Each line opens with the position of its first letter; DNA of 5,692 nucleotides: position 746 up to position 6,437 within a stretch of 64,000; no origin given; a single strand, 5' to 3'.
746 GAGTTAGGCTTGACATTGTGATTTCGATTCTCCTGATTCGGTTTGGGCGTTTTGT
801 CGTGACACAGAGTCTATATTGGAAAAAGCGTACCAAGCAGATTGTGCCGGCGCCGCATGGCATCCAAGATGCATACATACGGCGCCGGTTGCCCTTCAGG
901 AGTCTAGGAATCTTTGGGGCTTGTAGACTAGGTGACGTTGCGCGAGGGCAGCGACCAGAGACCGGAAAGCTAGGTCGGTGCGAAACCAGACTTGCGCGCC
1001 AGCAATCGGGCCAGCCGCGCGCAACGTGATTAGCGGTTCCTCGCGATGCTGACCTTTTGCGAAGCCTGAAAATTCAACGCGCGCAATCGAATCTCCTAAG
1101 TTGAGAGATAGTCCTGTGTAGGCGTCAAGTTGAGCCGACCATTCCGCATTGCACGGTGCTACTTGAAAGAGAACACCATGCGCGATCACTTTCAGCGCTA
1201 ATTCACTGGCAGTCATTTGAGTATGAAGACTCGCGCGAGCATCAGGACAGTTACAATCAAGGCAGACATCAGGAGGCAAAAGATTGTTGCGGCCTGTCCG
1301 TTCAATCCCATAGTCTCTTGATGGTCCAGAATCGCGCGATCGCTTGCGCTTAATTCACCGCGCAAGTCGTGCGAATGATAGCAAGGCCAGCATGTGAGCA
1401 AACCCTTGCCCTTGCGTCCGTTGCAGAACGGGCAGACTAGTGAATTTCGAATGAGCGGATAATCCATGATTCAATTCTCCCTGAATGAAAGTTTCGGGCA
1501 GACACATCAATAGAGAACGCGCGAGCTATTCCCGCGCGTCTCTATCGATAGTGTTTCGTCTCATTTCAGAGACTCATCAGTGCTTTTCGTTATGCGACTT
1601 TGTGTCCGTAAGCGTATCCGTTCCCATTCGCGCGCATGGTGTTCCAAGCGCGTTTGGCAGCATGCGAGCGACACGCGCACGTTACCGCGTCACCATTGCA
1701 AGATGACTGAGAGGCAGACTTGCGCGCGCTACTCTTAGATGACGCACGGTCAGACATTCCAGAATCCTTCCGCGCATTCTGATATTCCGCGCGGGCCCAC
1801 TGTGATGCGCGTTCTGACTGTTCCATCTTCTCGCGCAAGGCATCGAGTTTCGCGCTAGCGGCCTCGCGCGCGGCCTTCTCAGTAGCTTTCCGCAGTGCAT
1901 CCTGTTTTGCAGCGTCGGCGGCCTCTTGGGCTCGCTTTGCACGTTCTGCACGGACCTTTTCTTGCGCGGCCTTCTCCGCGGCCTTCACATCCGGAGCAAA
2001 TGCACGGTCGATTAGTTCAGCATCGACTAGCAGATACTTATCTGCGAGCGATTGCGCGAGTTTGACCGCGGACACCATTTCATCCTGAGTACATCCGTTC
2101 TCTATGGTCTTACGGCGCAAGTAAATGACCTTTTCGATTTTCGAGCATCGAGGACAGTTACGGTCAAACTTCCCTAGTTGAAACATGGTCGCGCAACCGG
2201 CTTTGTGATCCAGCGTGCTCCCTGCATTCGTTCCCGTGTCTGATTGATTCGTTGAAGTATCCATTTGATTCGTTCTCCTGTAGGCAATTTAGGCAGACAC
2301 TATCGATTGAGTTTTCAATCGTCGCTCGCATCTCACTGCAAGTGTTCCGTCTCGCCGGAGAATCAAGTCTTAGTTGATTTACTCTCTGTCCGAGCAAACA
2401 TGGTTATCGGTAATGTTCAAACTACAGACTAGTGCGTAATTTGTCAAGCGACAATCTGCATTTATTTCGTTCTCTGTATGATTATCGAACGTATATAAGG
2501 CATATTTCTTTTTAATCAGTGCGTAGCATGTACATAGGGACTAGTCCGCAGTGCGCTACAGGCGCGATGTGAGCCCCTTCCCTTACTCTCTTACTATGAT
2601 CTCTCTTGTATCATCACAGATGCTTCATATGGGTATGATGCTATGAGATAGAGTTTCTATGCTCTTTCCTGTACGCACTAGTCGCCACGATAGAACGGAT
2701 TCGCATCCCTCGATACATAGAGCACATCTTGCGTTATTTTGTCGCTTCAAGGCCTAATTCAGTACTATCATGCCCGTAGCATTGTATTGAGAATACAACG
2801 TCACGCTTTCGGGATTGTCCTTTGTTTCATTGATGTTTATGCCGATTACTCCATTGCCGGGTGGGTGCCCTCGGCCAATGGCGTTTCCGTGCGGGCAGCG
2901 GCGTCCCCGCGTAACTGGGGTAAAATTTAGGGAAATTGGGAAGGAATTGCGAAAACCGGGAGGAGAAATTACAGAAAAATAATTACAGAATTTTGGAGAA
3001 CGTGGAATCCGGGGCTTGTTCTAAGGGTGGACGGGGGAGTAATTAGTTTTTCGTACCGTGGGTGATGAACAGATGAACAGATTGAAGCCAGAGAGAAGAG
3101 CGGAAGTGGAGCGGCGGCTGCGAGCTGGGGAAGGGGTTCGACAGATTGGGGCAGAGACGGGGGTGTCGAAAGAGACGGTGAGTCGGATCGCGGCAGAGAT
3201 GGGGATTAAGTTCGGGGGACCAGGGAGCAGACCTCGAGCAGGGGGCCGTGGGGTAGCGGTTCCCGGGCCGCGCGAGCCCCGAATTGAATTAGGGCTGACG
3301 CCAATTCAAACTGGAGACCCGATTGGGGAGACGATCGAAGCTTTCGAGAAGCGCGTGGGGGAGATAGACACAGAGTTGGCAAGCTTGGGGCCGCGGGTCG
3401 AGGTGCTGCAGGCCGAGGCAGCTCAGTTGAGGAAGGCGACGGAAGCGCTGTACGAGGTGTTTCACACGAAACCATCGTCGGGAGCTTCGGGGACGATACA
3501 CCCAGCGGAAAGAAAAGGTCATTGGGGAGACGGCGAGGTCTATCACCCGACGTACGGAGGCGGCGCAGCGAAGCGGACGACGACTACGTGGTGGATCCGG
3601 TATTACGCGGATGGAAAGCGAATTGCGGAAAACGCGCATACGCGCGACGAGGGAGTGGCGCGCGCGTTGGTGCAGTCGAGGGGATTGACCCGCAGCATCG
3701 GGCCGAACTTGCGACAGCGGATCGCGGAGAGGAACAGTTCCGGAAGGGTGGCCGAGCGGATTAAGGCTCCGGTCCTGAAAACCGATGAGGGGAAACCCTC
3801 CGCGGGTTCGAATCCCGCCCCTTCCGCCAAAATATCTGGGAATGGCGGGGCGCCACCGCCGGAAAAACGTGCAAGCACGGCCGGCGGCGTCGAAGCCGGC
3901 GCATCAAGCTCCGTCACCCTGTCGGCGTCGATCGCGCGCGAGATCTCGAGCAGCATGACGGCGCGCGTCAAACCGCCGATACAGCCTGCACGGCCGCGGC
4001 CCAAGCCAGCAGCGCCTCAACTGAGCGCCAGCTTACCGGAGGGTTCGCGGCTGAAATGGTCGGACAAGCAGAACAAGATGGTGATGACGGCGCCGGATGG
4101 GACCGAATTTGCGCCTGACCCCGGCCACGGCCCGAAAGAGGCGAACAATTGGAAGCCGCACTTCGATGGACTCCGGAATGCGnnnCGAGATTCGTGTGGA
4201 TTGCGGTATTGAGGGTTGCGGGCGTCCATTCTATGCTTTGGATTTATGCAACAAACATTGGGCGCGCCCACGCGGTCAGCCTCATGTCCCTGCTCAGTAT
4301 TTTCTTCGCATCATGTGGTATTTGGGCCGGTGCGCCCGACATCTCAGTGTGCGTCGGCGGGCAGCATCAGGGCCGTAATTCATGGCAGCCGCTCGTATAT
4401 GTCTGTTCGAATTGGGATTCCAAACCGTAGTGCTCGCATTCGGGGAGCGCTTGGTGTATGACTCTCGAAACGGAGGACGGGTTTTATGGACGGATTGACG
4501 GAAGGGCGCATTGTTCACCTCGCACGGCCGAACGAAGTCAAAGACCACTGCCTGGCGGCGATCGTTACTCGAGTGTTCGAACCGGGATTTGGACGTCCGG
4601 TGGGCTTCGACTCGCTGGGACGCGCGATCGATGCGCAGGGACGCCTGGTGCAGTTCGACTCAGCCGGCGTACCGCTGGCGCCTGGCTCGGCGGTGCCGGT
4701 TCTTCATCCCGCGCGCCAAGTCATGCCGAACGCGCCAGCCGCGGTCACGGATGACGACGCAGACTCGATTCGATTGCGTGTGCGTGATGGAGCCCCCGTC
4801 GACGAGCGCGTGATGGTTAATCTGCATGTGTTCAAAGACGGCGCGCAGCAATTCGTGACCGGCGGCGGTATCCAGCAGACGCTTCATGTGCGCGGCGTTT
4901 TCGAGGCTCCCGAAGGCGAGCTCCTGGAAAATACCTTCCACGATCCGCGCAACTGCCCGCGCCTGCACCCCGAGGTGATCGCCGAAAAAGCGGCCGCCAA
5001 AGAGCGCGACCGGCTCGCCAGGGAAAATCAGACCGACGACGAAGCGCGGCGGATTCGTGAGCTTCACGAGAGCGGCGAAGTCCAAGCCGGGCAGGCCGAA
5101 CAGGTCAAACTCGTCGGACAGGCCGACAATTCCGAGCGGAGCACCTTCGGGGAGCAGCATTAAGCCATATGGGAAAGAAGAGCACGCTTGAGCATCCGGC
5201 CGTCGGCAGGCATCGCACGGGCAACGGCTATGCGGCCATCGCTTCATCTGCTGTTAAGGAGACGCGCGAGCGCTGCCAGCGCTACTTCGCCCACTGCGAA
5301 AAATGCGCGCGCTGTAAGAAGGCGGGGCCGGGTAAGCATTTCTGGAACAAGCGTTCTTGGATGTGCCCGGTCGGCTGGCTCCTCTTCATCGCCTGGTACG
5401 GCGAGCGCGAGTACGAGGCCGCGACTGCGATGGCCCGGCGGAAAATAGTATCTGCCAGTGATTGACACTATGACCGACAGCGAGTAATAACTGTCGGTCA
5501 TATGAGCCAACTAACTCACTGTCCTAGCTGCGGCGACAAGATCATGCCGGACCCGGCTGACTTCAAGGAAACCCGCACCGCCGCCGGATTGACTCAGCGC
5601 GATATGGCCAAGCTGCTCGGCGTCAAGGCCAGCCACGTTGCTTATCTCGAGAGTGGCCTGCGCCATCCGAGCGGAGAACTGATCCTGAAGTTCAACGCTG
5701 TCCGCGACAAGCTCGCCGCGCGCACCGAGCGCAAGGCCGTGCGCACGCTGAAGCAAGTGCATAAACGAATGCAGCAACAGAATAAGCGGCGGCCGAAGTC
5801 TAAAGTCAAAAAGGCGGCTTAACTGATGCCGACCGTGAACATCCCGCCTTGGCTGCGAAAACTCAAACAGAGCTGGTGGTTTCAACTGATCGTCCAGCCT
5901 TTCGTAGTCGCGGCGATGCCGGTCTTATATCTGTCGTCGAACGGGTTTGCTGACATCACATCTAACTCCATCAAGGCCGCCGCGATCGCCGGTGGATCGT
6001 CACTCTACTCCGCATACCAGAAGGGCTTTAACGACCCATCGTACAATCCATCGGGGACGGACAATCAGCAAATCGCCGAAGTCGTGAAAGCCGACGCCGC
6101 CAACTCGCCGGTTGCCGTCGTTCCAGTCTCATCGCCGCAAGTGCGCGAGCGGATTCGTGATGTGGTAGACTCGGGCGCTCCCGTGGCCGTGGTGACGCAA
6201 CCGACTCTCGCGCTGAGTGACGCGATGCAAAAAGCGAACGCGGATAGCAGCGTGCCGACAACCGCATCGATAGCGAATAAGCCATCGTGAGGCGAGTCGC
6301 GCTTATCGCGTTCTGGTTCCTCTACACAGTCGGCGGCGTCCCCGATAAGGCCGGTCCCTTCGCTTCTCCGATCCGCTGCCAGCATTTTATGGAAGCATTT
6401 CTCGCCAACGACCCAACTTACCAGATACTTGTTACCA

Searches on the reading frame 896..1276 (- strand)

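Call 71: search_protein_families(library=pfam, alignment_id=A4, max_evalue=0.001)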
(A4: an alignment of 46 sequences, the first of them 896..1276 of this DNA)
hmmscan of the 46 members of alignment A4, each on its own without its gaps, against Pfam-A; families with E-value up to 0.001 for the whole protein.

A. member 1, window:896-1276:- (126 aa): 0 families

B. families by the number of members that match (of 46 scanned): 10 families
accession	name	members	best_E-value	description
PF04865.19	Baseplate_J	1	6.1e-24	Baseplate J-like protein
PF06810.17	Phage_scaffold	1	3.9e-16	Phage capsid assembly scaffolding protein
PF06356.17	DUF1064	1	1.1e-14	Protein of unknown function (DUF1064)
PF13619.11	KTSC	1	1.2e-12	KTSC domain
PF12728.13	HTH_17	1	7.8e-06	Helix-turn-helix domain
PF13384.12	HTH_23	1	8.8e-06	Homeodomain-like domain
PF15943.11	YdaS_toxin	1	2.2e-05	Bacterial toxin YdaS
PF13560.12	HTH_31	1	9.4e-05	Helix-turn-helix domain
PF13518.12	HTH_28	1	0.00017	Helix-turn-helix domain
PF13551.12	HTH_29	1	0.0006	Winged helix-turn helix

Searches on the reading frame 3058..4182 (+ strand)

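Call 25: search_protein_families(library=pfam, proteins=[window:3058-4182:+], max_evalue=0.01)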
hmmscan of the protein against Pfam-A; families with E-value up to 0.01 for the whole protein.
window:3058-4182:+ (375 aa): 3 families
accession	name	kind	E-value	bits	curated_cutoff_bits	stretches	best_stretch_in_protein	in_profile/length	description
PF13936.12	HTH_38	-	2.6e-05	24.3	27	1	8-43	4-39/44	Helix-turn-helix domain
PF02796.21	HTH_7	-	0.0038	17.8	23.8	1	10-45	7-42/45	Helix-turn-helix domain of resolvase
PF13384.12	HTH_23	-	0.0038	17.5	24.6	0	10-44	3-37/50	Homeodomain-like domain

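Call 83: search_protein_families(library=padloc, proteins=[window:3058-4182:+], max_evalue=0.01)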
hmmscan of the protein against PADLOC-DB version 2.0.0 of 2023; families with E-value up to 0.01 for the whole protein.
window:3058-4182:+ (375 aa): 1 family
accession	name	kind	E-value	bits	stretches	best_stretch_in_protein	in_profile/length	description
PDLC04133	mad1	-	0.0098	14.2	0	27-56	8-37/60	mads_1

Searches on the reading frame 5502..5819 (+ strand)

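Call 5: search_protein_families(library=phrogs, proteins=[window:5502-5819:+], max_evalue=0.01)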
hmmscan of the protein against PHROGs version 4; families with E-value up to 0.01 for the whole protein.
window:5502-5819:+ (106 aa): 17 families
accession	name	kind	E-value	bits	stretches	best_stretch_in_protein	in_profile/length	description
phrog_2104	-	unknown function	2.9e-07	31.6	1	16-67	39-90/103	-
phrog_8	-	transcription regulation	2.6e-06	28.1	1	22-63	82-123/346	transcriptional regulator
phrog_1373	-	transcription regulation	2.8e-06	28.4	1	22-67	69-114/166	transcriptional regulator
phrog_4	-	transcription regulation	2.6e-05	24.4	1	21-64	141-180/400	transcriptional repressor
phrog_2439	-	transcription regulation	0.00016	21.7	1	18-67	9-58/367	transcriptional regulator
phrog_955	-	DNA, RNA and nucleotide metabolism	0.00029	21.6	1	23-99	31-107/142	HTH DNA binding protein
phrog_3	-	transcription regulation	0.00033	21.5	1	15-64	87-133/430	transcriptional repressor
phrog_7950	-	transcription regulation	0.00059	20.8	1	17-51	8-42/68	transcriptional repressor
phrog_4836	-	transcription regulation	0.0013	19.4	1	21-61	80-120/194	CII-like regulator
phrog_6831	-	transcription regulation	0.0014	19.6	0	27-58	16-51/68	transcriptional regulator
phrog_14076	-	transcription regulation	0.0021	19.6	1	17-51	14-51/86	transcriptional regulator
phrog_7241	-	transcription regulation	0.0021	19.1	1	24-59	69-104/122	transcriptional regulator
phrog_2328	-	transcription regulation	0.0024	18.7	1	24-60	23-58/128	transcriptional repressor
phrog_4779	-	transcription regulation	0.0052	18.3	1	18-96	4-80/98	transcriptional regulator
phrog_2967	-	transcription regulation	0.0063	17.1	0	22-64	16-58/225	transcriptional regulator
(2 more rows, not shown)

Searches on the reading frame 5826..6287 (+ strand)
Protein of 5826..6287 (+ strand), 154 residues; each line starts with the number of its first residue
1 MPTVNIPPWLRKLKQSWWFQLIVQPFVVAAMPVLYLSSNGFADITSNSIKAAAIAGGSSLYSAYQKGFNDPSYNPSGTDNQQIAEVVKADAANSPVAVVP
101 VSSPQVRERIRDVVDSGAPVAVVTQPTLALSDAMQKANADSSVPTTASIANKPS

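Call 4: search_protein_families(library=pfam, proteins=[window:5826-6287:+], max_evalue=1)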
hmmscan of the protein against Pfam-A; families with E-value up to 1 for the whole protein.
window:5826-6287:+ (154 aa): 0 families

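Call 5: search_protein_families(library=phrogs, proteins=[window:5826-6287:+], max_evalue=0.01)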
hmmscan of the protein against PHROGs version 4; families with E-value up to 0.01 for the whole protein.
window:5826-6287:+ (154 aa): 0 families

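Call 35: search_protein_families(library=ncbifam, proteins=[window:5826-6287:+], max_evalue=0.1)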
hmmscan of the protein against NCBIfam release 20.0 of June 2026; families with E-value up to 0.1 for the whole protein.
window:5826-6287:+ (154 aa): 1 family
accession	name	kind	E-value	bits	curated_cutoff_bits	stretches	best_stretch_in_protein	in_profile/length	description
NF005211.0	PRK06687.1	equivalog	0.032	13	703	1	40-91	96-142/419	TRZ/ATZ family protein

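Call 83: search_protein_families(library=padloc, proteins=[window:5826-6287:+], max_evalue=0.01)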
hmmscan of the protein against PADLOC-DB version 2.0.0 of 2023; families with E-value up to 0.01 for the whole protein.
window:5826-6287:+ (154 aa): 0 families
